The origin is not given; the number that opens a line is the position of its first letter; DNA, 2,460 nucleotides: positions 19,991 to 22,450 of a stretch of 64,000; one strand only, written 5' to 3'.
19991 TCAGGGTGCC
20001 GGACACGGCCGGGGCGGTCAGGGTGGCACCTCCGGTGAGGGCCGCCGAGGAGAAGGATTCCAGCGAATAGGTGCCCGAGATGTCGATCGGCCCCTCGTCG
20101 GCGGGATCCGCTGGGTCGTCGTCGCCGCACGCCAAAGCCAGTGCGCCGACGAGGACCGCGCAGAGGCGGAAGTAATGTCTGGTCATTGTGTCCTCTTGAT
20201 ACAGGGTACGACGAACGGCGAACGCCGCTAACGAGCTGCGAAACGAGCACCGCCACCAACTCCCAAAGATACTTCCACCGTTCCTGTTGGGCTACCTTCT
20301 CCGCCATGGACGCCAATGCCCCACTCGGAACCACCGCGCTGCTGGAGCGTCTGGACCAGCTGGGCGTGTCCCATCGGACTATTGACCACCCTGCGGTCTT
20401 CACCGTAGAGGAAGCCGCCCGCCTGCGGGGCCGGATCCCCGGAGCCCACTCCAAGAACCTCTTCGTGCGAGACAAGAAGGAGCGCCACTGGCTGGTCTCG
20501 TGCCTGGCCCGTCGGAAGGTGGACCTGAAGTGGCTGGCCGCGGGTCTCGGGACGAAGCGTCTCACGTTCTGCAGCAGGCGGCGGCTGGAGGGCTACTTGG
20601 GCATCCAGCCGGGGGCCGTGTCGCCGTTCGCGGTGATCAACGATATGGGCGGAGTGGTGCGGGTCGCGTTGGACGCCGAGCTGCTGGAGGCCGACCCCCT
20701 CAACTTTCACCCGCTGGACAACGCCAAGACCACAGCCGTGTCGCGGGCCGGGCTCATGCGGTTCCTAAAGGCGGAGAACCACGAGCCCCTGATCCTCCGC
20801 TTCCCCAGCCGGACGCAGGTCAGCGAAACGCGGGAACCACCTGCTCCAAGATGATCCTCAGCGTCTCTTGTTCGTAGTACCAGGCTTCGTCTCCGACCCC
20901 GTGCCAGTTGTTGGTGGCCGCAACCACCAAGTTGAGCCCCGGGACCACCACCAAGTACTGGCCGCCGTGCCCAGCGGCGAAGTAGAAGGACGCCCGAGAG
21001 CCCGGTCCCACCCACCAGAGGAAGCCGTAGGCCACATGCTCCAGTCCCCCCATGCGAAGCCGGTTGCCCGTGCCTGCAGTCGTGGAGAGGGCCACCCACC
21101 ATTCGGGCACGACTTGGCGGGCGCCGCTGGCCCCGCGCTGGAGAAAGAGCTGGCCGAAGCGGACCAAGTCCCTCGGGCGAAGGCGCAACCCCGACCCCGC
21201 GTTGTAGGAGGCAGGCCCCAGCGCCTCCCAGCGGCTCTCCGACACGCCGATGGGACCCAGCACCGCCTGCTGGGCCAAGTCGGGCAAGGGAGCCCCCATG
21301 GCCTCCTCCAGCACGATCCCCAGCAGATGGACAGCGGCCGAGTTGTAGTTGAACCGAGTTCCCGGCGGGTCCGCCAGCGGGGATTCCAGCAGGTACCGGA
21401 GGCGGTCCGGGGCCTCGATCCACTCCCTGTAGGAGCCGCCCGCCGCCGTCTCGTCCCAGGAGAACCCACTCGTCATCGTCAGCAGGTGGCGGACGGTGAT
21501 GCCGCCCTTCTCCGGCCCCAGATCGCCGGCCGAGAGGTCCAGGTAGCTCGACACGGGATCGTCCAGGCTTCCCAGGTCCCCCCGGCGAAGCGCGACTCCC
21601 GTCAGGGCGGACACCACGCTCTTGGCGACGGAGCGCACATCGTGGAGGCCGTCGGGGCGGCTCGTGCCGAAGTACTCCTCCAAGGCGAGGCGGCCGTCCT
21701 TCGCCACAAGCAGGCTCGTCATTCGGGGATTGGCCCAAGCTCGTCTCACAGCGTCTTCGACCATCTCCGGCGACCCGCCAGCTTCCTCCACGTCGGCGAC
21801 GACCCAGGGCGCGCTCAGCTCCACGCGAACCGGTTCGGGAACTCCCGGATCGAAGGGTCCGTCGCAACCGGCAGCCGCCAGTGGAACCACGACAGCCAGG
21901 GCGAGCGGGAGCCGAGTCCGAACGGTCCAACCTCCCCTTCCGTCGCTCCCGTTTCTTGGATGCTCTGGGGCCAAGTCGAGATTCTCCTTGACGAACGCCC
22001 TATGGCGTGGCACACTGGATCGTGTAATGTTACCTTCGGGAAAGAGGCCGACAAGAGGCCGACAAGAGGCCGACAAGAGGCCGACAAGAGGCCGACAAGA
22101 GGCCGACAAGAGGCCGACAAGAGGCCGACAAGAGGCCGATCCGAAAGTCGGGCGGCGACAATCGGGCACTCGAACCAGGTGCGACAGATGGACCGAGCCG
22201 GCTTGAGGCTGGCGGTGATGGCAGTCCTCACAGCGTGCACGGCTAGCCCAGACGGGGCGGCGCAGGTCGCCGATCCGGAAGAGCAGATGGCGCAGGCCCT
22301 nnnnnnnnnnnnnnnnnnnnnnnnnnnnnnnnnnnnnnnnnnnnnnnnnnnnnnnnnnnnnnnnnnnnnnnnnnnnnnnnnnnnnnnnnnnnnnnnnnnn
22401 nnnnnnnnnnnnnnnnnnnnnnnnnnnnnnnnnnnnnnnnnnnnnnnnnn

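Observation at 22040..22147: Perfect tandem repeat (11 bp, about 9.7 copies) in the divergent promoter between a serine-hydrolase gene and a lipoprotein / sugar-transferase / cls / rsmC-like operon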

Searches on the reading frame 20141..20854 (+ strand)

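Call 10: search_protein_families(library=pfam, proteins=[window:20141-20854:+])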
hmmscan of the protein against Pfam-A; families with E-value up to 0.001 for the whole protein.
window:20141-20854:+ (237 aa): 1 family
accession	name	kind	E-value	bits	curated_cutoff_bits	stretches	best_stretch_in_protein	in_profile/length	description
PF04073.20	tRNA_edit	-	1e-26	93.9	25.5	1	83-208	1-123/123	Aminoacyl-tRNA editing domain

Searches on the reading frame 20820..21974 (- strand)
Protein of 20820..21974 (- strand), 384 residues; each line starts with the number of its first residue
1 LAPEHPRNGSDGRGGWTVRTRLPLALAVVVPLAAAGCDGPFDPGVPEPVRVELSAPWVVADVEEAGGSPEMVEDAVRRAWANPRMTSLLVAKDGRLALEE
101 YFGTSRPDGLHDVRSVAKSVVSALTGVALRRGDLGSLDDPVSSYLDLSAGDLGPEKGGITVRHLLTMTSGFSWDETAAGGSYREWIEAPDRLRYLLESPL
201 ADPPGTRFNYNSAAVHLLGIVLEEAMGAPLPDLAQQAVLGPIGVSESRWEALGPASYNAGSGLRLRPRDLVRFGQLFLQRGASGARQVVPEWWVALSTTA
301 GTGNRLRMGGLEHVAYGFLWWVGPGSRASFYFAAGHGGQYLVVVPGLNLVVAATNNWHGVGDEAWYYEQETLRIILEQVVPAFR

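Call 10: search_protein_families(library=pfam, proteins=[window:20820-21974:-])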
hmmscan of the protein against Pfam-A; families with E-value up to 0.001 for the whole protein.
window:20820-21974:- (384 aa): 1 family
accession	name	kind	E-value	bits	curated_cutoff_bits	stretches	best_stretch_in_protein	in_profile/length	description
PF00144.29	Beta-lactamase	-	2e-40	139.4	27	1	87-365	18-321/329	Beta-lactamase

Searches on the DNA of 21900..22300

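Call 85: search_rna_families(source=window, start=21900, end=22300, threshold=evalue, max_evalue=10)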
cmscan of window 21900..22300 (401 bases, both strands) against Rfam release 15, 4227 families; matches with E-value up to 10: 1.
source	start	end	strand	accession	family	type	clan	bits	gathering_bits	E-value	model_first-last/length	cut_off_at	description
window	21986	22077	+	RF03012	Mu-gpT-DE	Gene; sRNA;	-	11.8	49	6.5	1-53/53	no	Mu-gpT-DE RNA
